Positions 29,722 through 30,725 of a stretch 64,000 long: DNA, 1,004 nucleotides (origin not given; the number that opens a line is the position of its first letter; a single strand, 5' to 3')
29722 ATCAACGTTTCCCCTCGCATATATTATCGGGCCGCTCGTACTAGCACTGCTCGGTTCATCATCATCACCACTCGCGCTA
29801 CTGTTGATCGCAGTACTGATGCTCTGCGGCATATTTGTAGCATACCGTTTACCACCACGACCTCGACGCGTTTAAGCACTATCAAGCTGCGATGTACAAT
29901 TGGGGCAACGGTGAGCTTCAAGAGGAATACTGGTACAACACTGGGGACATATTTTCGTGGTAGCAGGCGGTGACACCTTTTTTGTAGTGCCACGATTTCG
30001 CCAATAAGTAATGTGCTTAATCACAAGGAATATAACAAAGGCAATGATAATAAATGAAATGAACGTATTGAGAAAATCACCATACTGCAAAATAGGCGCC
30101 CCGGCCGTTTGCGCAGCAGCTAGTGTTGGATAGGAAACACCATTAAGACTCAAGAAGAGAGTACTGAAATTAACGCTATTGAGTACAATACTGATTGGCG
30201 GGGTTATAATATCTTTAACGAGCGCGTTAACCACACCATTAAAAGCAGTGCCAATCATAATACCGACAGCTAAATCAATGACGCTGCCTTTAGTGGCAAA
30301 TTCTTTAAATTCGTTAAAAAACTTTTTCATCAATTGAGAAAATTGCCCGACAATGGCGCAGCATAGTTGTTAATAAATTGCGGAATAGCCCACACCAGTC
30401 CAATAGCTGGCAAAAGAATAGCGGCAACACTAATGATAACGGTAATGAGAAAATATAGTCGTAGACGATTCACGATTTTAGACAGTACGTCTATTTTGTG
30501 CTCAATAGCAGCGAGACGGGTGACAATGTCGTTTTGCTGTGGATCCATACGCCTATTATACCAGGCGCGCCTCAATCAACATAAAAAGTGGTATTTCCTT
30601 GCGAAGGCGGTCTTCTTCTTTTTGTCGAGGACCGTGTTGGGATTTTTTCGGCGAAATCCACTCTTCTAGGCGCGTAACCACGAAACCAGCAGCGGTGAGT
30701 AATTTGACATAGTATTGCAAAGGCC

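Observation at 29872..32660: Five-gene operon pairing MscL (with a zinc-ribbon tail) with an HlyD-like adaptor, a SAM methyltransferase and two tiny membrane proteins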

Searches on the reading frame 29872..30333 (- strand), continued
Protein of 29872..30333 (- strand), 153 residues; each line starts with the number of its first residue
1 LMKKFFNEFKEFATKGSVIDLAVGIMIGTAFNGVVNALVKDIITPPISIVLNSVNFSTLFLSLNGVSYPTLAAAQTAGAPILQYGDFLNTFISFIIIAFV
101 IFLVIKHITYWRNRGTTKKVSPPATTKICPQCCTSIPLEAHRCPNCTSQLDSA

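Call 75: find_encoding_contigs(protein=P0012, flank=8000, max_places=2)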
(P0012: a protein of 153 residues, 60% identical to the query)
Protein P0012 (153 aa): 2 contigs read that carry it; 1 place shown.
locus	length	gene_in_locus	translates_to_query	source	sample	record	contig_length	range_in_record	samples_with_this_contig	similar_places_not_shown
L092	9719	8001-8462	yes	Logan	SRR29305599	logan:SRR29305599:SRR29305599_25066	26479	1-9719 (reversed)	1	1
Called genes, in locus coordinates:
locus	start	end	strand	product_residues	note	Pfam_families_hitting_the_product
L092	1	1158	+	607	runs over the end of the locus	-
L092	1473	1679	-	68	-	-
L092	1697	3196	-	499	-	PF13231:PMT_2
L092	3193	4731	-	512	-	PF13506:Glyco_transf_21, PF00535:Glycos_transf_2, PF13641:Glyco_tranf_2_3, PF13632:Glyco_trans_2_3, PF03552:Cellulose_synt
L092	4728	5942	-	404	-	PF01270:Glyco_hydro_8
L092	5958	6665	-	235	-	-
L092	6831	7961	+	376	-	PF00535:Glycos_transf_2, PF10111:Glyco_tranf_2_2 (weak), PF13641:Glyco_tranf_2_3 (weak), PF04138:GtrA_DPMS_TM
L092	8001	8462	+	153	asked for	PF01741:MscL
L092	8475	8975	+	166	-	-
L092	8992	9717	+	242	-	?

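Call 76: search_protein_families(library=padloc, proteins=[window:29872-30330:-], max_evalue=0.01)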
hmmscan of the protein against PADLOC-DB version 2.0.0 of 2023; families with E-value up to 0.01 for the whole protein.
window:29872-30330:- (152 aa): 0 families

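Call 78: fold_search(model_id=the predicted structure, library=pdb)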
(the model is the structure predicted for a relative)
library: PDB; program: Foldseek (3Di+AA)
matches with E <= 10: 131; with E <= 0.001: 5
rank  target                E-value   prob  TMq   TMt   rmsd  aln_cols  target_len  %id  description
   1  4y7k_C                8.5e-05  1.00  0.42  0.28   8.9       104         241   29  Structure of an archaeal mechanosensitive channel in closed state (released 2015-08-26)
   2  4y7k_A                1.0e-04  1.00  0.43  0.28   8.8       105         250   28  Structure of an archaeal mechanosensitive channel in closed state (released 2015-08-26)
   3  4y7k_D                1.5e-04  1.00  0.46  0.30   9.0       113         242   28  Structure of an archaeal mechanosensitive channel in closed state (released 2015-08-26)
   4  4y7k_B                1.9e-04  1.00  0.44  0.30   9.1       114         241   27  Structure of an archaeal mechanosensitive channel in closed state (released 2015-08-26)
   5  2oar_A                7.6e-04  1.00  0.40  0.47   7.8       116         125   30  Mechanosensitive Channel of Large Conductance (MscL) (released 2007-01-09)
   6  7mo3_B                1.6e-01  0.99  0.17  0.60   1.6        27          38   44  Crystal Structure of the ZnF3 of Nucleoporin NUP153 in complex with Ran-GDP, resolution 2.05 Angstrom (released 2022-06-15)
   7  3gj4_B                4.4e-01  0.95  0.15  0.73   0.9        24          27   46  Crystal structure of human RanGDP-Nup153ZnF3 complex (released 2009-08-04)
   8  7mnv_B                9.4e-01  0.87  0.16  0.58   1.1        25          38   20  Crystal Structure of the ZnF8 of Nucleoporin NUP358/RanBP2 in complex with Ran-GDP (released 2022-06-15)
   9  7mnt_B                1.1e+00  0.60  0.17  0.59   5.6        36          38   19  Crystal Structure of the ZnF5 or ZnF6 of Nucleoporin NUP358/RanBP2 in complex with Ran-GDP (released 2022-06-15)
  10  7r7j_A                1.1e+00  0.93  0.16  0.04   0.6        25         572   40  Crystal structure of RadD with ADP (released 2022-04-13)
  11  7mnu_B                1.1e+00  0.63  0.17  0.61   5.7        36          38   19  Crystal Structure of the ZnF7 of Nucleoporin NUP358/RanBP2 in complex with Ran-GDP (released 2022-06-15)
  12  7mns_B                1.2e+00  0.60  0.17  0.60   4.7        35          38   20  Crystal Structure of the ZnF4 of Nucleoporin NUP358/RanBP2 in complex with Ran-GDP (released 2022-06-15)
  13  3gj4_D                1.3e+00  0.77  0.15  0.77   0.8        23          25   48  Crystal structure of human RanGDP-Nup153ZnF3 complex (released 2009-08-04)
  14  7mo2_B                1.3e+00  0.75  0.17  0.60   2.0        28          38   28  Crystal Structure of the ZnF2 of Nucleoporin NUP153 in complex with Ran-GDP (released 2022-06-15)
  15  9e6q_Ag               1.4e+00  0.72  0.18  0.50   2.2        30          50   30  Cryo-EM structure of the Pyrobaculum calidifontis 50S ribosomal subunit in complex with Dri (released 2024-11-20)
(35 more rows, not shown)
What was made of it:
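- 29872..30330 (-): MscL, the large-conductance mechanosensitive channel (152 aa), of the zinc-ribbon-tail subfamily. Foldseek top hits are 4y7k and 2oar (call 78).
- Closest known: MscL, the large-conductance mechanosensitive channel. Same: Foldseek top hits are MscL structures (call 78).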

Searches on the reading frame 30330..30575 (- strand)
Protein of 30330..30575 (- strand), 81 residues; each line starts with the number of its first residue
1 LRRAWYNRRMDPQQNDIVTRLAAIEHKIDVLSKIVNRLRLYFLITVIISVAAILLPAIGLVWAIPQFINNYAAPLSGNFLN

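Call 3: search_protein_families(library=pfam, proteins=[window:30330-30575:-], max_evalue=0.1)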
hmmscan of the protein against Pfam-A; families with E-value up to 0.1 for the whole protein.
window:30330-30575:- (81 aa): 0 families

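Call 4: search_protein_families(library=ncbifam, proteins=[window:30330-30575:-], max_evalue=0.1)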
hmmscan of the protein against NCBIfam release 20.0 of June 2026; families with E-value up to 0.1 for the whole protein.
window:30330-30575:- (81 aa): 0 families

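Call 65: search_protein_families(library=ncbifam, proteins=[window:30330-30548:-], max_evalue=10)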
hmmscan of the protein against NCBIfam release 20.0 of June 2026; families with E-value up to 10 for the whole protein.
window:30330-30548:- (72 aa): 0 families

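Call 66: search_protein_families(library=pfam, proteins=[window:30330-30548:-], max_evalue=10)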
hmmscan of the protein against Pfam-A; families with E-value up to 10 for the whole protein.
window:30330-30548:- (72 aa): 0 families
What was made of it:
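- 30330..30548 (-): 72-aa bitopic membrane protein (TM72): an N-terminal helix plus one TM helix. The start is ATG 30548 rather than TTG 30575. No family hit (calls 65, 66).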

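Call 76: search_protein_families(library=padloc, proteins=[window:30330-30548:-], max_evalue=0.01)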
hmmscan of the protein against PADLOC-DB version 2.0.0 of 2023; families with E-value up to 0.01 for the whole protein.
window:30330-30548:- (72 aa): 0 families
